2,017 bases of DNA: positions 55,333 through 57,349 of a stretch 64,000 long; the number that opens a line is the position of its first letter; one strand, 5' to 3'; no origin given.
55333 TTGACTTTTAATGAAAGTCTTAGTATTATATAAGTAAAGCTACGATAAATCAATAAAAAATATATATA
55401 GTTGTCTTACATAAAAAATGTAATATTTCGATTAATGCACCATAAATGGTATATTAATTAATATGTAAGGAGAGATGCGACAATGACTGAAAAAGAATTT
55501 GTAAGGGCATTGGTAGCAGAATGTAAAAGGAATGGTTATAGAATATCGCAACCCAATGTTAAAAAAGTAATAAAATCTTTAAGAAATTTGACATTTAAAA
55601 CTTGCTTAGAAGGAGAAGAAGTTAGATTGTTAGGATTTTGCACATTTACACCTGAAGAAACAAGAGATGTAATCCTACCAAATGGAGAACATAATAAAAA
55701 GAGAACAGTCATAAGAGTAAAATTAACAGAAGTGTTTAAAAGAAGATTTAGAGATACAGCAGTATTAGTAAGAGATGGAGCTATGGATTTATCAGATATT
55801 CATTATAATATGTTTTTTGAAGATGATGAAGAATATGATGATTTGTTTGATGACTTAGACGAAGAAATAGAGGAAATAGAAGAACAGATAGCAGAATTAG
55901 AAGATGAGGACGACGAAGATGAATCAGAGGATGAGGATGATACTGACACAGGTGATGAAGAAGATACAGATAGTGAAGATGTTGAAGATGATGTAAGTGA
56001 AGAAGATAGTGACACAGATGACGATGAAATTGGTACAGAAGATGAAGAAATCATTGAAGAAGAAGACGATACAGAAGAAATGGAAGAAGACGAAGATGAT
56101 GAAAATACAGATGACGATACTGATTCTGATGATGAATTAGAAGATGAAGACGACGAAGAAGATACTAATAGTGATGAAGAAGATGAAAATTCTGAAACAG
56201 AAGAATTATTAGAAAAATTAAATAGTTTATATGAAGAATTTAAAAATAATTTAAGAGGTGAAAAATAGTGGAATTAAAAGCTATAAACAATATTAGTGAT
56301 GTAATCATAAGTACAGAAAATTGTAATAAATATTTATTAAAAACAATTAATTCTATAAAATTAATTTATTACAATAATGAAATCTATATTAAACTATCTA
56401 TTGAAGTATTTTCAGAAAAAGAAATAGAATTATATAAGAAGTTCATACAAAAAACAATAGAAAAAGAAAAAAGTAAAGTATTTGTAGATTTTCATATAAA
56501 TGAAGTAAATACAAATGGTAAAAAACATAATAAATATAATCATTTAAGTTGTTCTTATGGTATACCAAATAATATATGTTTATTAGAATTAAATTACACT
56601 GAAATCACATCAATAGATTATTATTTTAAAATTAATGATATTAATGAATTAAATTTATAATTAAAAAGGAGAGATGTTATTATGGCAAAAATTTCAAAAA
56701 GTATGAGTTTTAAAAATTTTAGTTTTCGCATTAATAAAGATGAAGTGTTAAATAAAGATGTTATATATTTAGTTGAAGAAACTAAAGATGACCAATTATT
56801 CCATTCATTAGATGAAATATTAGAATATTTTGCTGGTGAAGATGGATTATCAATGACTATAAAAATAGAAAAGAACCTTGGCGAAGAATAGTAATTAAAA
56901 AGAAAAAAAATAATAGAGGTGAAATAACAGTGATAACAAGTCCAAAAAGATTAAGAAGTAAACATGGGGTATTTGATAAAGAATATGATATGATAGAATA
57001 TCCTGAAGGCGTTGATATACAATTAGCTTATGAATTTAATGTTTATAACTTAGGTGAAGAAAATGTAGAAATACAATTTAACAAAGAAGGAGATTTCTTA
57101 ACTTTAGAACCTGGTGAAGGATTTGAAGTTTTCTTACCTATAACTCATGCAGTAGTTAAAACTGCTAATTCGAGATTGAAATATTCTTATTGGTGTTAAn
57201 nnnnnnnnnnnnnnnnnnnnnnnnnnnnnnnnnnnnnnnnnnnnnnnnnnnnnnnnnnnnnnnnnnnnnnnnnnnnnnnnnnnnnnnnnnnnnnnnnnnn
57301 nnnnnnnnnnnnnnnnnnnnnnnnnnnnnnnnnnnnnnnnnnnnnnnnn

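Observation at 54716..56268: HU-fold DNA-binding domain fused to a ~160-residue polyacidic tail, next to another acidic protein: possible DNA-mimic / nucleoid-targeting pair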

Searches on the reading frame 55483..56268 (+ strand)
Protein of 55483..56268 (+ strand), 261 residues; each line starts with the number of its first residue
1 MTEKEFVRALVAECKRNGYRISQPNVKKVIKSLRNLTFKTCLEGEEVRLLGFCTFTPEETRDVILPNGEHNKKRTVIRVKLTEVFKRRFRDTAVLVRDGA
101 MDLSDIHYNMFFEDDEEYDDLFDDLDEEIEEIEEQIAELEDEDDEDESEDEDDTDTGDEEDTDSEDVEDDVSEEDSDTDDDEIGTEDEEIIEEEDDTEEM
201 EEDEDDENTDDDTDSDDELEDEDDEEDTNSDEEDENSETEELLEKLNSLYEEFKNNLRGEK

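Call 3: search_protein_families(library=pfam, proteins=[window:55483-56268:+], max_evalue=0.1)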
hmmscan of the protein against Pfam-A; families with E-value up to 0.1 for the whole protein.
window:55483-56268:+ (261 aa): 3 families
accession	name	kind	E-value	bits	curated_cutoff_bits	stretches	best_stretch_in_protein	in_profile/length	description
PF00216.26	Bac_DNA_binding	-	0.00012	22.7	22.4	1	1-61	1-56/90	Bacterial DNA-binding protein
PF21394.3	Beta-ketacyl_N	-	0.014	15.5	26.9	1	80-139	11-73/170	Beta-ketoacyl synthase-like, N-terminal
PF12765.13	Cohesin_HEAT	-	0.045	14.6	21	0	81-98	19-36/42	HEAT repeat associated with sister chromatid cohesion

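Call 4: search_protein_families(library=phrogs, proteins=[window:55483-56268:+], max_evalue=0.1)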
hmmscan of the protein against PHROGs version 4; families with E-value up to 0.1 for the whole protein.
window:55483-56268:+ (261 aa): 1 family
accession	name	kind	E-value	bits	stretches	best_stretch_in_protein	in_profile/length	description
phrog_12885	-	unknown function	0.064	13.7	0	106-148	92-135/203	-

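Call 27: search_protein_families(library=pfam, alignment_id=A2, max_evalue=0.01)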
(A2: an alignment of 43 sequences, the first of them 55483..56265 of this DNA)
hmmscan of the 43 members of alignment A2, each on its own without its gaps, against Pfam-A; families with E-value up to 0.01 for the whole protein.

A. member 1, window:55483-56265:+ (261 aa): 1 family
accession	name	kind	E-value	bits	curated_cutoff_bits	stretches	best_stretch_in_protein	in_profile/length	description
PF00216.26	Bac_DNA_binding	-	0.00012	22.7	22.4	1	1-61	1-56/90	Bacterial DNA-binding protein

B. families by the number of members that match (of 43 scanned): 4 families
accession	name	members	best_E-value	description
PF00216.26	Bac_DNA_binding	42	1.8e-07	Bacterial DNA-binding protein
PF02337.22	Gag_p10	18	0.0012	Retroviral GAG p10 protein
PF17930.7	LpxI_N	1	0.0027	LpxI N-terminal domain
PF18167.6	Sa_NUDIX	1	0.0075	SMODS-associated NUDIX domain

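Call 29: search_protein_families(library=ncbifam, proteins=[window:55483-56268:+], max_evalue=0.05)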
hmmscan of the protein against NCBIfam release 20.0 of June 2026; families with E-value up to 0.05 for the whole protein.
window:55483-56268:+ (261 aa): 0 families

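Call 32: predict_structure(alignment_id=A2)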
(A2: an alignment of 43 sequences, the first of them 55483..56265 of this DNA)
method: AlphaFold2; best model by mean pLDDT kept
length: 261 residues; sequences in the alignment: 43
mean_pLDDT: 72.7   pTM: 0.41
mean pLDDT of the five models: 72.7, 71.3, 69.9, 68.2, 63.4
residues with pLDDT >= 90: 57; 70-90: 90; 50-70: 86; < 50: 28
segments of 3 or more residues with pLDDT < 50: 155-159, 216-222, 226-230
pLDDT, mean of each block of 10 residues (from residue 1): 91 89 94 93 89 88 89 90 85 89 75 53 71 86 62 50 57 60 53 55 55 50 44 61 86 75 42
secondary structure, 60 per line:
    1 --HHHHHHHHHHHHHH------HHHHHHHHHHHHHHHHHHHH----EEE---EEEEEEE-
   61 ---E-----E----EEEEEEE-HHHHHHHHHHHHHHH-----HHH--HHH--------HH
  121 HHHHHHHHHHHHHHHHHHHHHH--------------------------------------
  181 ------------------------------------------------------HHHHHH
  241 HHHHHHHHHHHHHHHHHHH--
elements in order: H3-16 H23-42 E47-49 E53-59 E75-81 H83-97 H119-142 H235-259

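Call 35: fold_search(model_id=the predicted structure, library=pdb)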
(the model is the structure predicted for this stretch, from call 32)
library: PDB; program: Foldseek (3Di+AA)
matches with E <= 10: 313; with E <= 0.001: 17
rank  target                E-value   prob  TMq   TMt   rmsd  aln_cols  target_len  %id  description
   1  3rhi_C                1.1e-04  1.00  0.28  0.71   3.0        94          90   24  DNA-binding protein HU from Bacillus anthracis (released 2011-04-20)
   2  2np2_A                2.2e-04  1.00  0.30  0.71   3.1        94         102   15  Hbb-DNA complex (released 2007-02-27)
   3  9a4h_B                2.7e-04  1.00  0.29  0.72   3.0        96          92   23  Integrative model of ACP-DBH1 by crosslinking MS and deep learning (released 2024-09-18)
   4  4dky_B                3.0e-04  1.00  0.28  0.63   5.5       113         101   19  Crystal structure Analysis of N terminal region containing the dimerization domain and DNA binding domain of HU protei (released 2013-02-06)
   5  5lvt_A                3.3e-04  1.00  0.28  0.71   3.2        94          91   19  Structure of HU protein from Lactococcus lactis (released 2017-10-25)
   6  6n2l                  3.5e-04  1.00  0.30  0.80   2.0        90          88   17  Crystal structure of a histone family protein DNA-binding protein from Burkholderia ambifaria (released 2018-12-05)
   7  3rhi_B                4.5e-04  1.00  0.29  0.75   2.7        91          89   23  DNA-binding protein HU from Bacillus anthracis (released 2011-04-20)
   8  4dky_A                4.5e-04  1.00  0.27  0.64   4.8       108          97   18  Crystal structure Analysis of N terminal region containing the dimerization domain and DNA binding domain of HU protei (released 2013-02-06)
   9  4qjn_A                4.8e-04  1.00  0.28  0.71   3.0        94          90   17  Crystal structure of apo nucleoid associated protein, SAV1473 (released 2014-12-17)
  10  4pt4_A                5.1e-04  1.00  0.27  0.64   4.7       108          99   19  Crystal structure Analysis of N terminal region containing the dimerization domain and DNA binding domain of HU protei (released 2014-05-21)
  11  1p71_A                5.5e-04  1.00  0.28  0.68   3.1        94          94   18  Anabaena HU-DNA corcrystal structure (TR3) (released 2003-05-13)
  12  3rhi_A                5.9e-04  1.00  0.27  0.69   3.0        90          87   24  DNA-binding protein HU from Bacillus anthracis (released 2011-04-20)
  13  1p71_B                5.9e-04  1.00  0.27  0.68   3.4        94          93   18  Anabaena HU-DNA corcrystal structure (TR3) (released 2003-05-13)
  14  8flj_F                6.3e-04  1.00  0.28  0.67   3.5        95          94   20  Cas1-Cas2/3 integrase and IHF bound to CRISPR leader, repeat and foreign DNA (released 2023-09-06)
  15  3rhi_D                7.6e-04  1.00  0.29  0.83   1.9        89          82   21  DNA-binding protein HU from Bacillus anthracis (released 2011-04-20)
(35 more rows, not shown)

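Call 93: fold_search(model_id=the predicted structure, library=viral)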
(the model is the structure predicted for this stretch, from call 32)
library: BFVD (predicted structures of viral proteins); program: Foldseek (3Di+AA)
matches with E <= 10: 151; with E <= 0.001: 20
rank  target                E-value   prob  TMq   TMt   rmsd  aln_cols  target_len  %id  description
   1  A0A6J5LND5            5.2e-05  1.00  0.31  0.49   7.8       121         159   20  Viral histone-like protein [uncultured Caudovirales phage]
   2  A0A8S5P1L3            6.7e-05  1.00  0.28  0.62   5.3       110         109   15  Type II DNA binding protein [Siphoviridae sp. ctTBR23]
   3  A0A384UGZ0            7.2e-05  1.00  0.29  0.66   3.2        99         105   14  (no name in the UniProt tables at hand)
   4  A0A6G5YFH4            7.7e-05  1.00  0.27  0.60   4.9       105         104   16  (no name in the UniProt tables at hand)
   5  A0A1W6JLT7            1.2e-04  1.00  0.28  0.52   4.9       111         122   19  Uncharacterized protein [Lactococcus phage AM8]
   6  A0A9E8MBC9            1.6e-04  1.00  0.29  0.64   6.7       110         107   16  (no name in the UniProt tables at hand)
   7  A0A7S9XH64            2.2e-04  1.00  0.28  0.49   4.3       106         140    9  Integration host factor [Enterococcus phage EFGrNG]
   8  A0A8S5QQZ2            2.7e-04  1.00  0.27  0.66   3.4        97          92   22  Bacterial DNA-binding protein [Myoviridae sp. ctgXL3]
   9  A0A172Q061            2.9e-04  1.00  0.28  0.68   3.4        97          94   18  Transcriptional regulator [Acinetobacter phage vB_AbaM_ME3]
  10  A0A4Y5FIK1            3.7e-04  1.00  0.29  0.66   3.5       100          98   11  DNA-binding protein [Lactobacillus phage SAC12B]
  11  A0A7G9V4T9            4.2e-04  1.00  0.28  0.66   3.4        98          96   12  (no name in the UniProt tables at hand)
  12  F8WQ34                4.2e-04  1.00  0.28  0.61   6.9       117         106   15  (no name in the UniProt tables at hand)
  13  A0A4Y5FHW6            4.5e-04  1.00  0.30  0.69   3.1       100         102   15  DNA-binding protein [Lactobacillus phage 3-521]
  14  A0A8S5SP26            4.8e-04  1.00  0.27  0.36  20.6       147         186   12  HU-like DNA-binding protein [Siphoviridae sp. ctqSm5]
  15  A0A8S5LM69            5.2e-04  1.00  0.28  0.74   2.9        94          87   19  Uncharacterized protein [Podoviridae sp. ctiuS14]
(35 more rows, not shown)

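Call 100: search_protein_families(library=padloc, proteins=[window:55483-56268:+], max_evalue=0.001)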
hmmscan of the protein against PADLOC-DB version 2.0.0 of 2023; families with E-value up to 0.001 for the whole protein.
window:55483-56268:+ (261 aa): 0 families

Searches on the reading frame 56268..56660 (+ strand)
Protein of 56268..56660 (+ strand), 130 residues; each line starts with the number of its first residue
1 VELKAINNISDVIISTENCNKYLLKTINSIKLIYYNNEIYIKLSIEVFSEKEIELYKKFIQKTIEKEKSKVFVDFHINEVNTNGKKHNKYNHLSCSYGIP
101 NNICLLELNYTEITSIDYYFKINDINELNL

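Call 3: search_protein_families(library=pfam, proteins=[window:56268-56660:+], max_evalue=0.1)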
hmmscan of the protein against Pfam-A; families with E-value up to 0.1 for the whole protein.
window:56268-56660:+ (130 aa): 1 family
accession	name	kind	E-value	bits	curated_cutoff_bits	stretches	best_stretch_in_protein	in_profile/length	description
PF03389.21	MobA_MobL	-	0.062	13.5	26.7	1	37-93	70-120/224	MobA/MobL family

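Call 4: search_protein_families(library=phrogs, proteins=[window:56268-56660:+], max_evalue=0.1)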
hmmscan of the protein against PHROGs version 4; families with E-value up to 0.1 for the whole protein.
window:56268-56660:+ (130 aa): 2 families
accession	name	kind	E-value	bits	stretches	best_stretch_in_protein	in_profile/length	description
phrog_36410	-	unknown function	0.046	14.9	1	5-82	11-87/125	-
phrog_30978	-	unknown function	0.064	14.3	1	24-121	74-169/180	-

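Call 29: search_protein_families(library=ncbifam, proteins=[window:56268-56660:+], max_evalue=0.05)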
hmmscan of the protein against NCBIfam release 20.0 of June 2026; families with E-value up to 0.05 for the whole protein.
window:56268-56660:+ (130 aa): 1 family
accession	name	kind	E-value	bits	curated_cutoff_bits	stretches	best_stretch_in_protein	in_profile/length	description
NF041496.1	MobQ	equivalog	0.00097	19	200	1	37-93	86-140/197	MobQ family relaxase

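Call 100: search_protein_families(library=padloc, proteins=[window:56268-56660:+], max_evalue=0.001)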
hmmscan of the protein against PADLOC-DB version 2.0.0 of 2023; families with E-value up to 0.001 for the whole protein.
window:56268-56660:+ (130 aa): 0 families

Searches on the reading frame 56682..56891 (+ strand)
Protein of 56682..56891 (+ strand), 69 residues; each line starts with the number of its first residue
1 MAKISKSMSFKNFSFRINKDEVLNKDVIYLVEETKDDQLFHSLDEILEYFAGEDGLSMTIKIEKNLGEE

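Call 3: search_protein_families(library=pfam, proteins=[window:56682-56891:+], max_evalue=0.1)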
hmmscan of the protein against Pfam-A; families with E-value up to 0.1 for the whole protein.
window:56682-56891:+ (69 aa): 1 family
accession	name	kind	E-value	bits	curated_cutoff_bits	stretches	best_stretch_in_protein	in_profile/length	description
PF09642.15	YonK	-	8.3e-07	29.6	25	1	1-67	1-58/60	YonK protein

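Call 4: search_protein_families(library=phrogs, proteins=[window:56682-56891:+], max_evalue=0.1)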
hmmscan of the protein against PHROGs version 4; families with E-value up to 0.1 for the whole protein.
window:56682-56891:+ (69 aa): 2 families
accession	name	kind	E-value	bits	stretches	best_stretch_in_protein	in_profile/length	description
phrog_8651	-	unknown function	1.1e-05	26.6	1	1-68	1-58/62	-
phrog_23799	-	unknown function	0.022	16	1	12-55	10-53/82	-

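Call 67: search_dna_similar(query=window:56682-56888:+, collection=phages, mode=protein, max_evalue=0.01, max_rows=20)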
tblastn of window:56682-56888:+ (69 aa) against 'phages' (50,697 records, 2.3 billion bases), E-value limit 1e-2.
Records with a match: 3; places in all: 3; records where one place covers at least 80% of the query: 3.
Best place of each record, by identity: <60% 3.
By first word of the organism name: Mammaliicoccus 3.
By host as written in the record: Mammaliicoccus sciuri IVB6255 1; Mammaliicoccus sciuri Dog127 1; Mammaliicoccus sciuri Dog116 1.
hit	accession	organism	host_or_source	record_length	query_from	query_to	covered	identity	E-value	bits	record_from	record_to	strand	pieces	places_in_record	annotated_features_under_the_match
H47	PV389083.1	Mammaliicoccus phage phi6255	Mammaliicoccus sciuri IVB6255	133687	1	69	100%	39.1%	5e-3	39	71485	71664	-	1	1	hypothetical protein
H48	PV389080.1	Mammaliicoccus phage phi127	Mammaliicoccus sciuri Dog127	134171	1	69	100%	39.1%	6e-3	38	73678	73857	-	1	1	hypothetical protein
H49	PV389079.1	Mammaliicoccus phage phi116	Mammaliicoccus sciuri Dog116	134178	1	69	100%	39.1%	6e-3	38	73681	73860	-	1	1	hypothetical protein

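Call 68: get_annotated_region(hit=H47, flank=5000)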
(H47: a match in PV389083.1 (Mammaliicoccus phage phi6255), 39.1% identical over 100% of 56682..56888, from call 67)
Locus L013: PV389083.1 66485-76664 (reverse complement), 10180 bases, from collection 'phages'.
description: Mammaliicoccus phage phi6255, complete genome.
organism: Mammaliicoccus phage phi6255 (NCBI taxid 3414232)
taxonomy: Viruses
host: Mammaliicoccus sciuri IVB6255; source: induction of prophage; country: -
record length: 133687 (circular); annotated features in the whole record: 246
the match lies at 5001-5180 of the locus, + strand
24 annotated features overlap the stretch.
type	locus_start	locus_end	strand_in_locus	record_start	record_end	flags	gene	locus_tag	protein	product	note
CDS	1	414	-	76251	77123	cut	-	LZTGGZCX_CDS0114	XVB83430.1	hypothetical protein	-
CDS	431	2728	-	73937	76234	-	-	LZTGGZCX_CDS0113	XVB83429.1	exonuclease V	-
CDS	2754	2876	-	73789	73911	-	-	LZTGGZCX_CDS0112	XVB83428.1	hypothetical protein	-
CDS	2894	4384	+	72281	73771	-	-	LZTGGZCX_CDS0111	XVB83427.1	sigma factor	-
CDS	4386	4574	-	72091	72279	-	-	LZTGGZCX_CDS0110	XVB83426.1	hypothetical protein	-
CDS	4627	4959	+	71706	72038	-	-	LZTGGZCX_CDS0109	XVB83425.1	DNA binding protein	-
CDS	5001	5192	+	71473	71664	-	-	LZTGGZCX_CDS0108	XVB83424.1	hypothetical protein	-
CDS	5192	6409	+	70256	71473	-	-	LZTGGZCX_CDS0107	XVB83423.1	exonuclease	-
CDS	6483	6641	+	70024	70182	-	-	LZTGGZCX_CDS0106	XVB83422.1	hypothetical protein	-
CDS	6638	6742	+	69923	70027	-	-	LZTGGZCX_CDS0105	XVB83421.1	hypothetical protein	-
CDS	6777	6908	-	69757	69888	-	-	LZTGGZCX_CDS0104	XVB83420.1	hypothetical protein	-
CDS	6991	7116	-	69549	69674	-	-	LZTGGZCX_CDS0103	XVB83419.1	hypothetical protein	-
CDS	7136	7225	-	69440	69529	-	-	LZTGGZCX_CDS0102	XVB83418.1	hypothetical protein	-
CDS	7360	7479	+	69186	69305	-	-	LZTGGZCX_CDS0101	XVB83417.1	hypothetical protein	-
CDS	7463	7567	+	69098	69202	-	-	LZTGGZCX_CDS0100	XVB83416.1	hypothetical protein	-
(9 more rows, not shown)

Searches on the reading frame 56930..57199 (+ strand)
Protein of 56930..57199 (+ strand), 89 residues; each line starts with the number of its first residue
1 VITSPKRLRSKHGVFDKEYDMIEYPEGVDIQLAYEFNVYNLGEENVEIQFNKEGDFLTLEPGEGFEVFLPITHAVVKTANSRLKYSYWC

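Call 3: search_protein_families(library=pfam, proteins=[window:56930-57199:+], max_evalue=0.1)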
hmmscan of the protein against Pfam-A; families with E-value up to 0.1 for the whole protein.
window:56930-57199:+ (89 aa): 0 families

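Call 4: search_protein_families(library=phrogs, proteins=[window:56930-57199:+], max_evalue=0.1)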
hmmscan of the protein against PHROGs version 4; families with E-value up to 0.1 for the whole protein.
window:56930-57199:+ (89 aa): 1 family
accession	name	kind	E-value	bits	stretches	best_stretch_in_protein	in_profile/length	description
phrog_27966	-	unknown function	0.087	14.1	0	13-51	29-66/84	-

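Call 29: search_protein_families(library=ncbifam, proteins=[window:56930-57199:+], max_evalue=0.05)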
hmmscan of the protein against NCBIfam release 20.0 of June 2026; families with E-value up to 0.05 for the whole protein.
window:56930-57199:+ (89 aa): 0 families
